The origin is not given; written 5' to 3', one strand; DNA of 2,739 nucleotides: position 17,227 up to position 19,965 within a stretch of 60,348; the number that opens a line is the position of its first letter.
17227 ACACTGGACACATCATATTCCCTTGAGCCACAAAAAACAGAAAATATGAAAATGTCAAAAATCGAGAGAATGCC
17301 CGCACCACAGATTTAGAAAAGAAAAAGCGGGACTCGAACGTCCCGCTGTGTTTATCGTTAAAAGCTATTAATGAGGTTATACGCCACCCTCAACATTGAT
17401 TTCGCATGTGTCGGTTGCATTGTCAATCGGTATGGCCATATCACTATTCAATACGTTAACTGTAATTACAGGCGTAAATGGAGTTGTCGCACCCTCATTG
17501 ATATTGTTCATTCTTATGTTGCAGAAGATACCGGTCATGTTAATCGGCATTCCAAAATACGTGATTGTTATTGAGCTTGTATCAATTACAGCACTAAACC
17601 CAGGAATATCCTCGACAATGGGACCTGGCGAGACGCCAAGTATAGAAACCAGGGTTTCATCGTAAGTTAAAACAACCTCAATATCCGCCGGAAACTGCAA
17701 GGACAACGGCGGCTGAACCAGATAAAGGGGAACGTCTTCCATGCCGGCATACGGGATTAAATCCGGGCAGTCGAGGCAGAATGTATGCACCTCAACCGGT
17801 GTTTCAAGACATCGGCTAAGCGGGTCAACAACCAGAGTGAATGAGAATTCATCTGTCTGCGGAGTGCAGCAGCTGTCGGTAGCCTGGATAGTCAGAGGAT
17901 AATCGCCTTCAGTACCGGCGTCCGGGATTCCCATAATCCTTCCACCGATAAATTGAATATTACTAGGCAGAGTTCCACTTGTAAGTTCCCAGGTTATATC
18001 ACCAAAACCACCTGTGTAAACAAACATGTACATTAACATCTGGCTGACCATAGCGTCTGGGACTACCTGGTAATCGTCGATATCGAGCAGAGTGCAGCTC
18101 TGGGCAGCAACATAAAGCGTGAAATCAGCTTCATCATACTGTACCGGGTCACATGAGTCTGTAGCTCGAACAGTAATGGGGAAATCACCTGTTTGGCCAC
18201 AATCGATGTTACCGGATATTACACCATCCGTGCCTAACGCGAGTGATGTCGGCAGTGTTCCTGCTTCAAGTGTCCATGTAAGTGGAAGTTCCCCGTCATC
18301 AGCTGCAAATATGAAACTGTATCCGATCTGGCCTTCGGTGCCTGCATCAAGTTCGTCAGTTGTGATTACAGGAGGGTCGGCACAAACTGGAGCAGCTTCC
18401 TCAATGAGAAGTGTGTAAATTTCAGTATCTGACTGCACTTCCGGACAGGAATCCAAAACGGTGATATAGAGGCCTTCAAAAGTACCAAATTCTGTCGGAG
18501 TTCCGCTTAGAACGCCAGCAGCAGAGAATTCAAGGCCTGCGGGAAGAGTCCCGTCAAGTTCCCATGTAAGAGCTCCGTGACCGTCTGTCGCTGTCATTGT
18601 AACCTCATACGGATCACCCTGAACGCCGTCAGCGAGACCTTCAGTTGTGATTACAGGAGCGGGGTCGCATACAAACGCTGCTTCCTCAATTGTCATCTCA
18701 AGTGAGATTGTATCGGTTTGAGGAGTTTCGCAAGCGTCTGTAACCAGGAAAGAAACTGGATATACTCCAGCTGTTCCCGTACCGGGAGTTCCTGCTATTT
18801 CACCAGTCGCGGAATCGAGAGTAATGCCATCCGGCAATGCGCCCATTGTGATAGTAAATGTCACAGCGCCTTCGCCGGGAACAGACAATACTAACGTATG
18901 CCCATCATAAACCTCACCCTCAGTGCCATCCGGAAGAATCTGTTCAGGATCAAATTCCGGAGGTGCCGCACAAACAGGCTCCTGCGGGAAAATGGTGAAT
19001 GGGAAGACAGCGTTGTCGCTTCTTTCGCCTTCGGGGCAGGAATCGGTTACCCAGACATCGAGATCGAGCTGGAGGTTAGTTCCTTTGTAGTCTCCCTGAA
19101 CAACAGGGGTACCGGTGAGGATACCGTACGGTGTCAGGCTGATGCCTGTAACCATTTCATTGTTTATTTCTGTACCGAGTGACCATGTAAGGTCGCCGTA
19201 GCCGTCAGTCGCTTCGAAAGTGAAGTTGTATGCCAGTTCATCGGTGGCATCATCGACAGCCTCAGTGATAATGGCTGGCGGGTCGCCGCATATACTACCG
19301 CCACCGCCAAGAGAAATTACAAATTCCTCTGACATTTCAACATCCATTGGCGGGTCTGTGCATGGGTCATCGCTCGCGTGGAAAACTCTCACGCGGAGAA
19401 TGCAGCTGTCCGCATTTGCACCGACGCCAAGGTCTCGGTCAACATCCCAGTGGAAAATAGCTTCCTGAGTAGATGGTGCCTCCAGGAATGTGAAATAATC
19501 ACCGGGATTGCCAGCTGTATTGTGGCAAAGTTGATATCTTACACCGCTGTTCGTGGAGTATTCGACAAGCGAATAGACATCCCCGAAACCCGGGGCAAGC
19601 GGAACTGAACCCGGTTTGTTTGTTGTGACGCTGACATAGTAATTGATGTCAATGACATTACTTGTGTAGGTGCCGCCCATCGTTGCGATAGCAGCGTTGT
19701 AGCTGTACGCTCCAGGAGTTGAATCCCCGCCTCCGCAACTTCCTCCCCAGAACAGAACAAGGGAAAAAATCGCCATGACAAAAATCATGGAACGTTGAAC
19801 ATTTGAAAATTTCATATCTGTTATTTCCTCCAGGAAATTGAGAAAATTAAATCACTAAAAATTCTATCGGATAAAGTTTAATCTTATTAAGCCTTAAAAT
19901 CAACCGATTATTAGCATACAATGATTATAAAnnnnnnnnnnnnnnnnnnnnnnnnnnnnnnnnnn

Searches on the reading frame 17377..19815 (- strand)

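Call 30: search_protein_families(library=pfam, proteins=[window:17377-19815:-], max_evalue=0.001)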
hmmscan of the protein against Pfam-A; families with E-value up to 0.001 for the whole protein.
window:17377-19815:- (812 aa): 1 family
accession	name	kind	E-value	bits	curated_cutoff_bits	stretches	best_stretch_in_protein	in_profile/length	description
PF05345.18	He_PIG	-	2.2e-30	105.4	24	3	310-372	21-93/96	Putative Ig domain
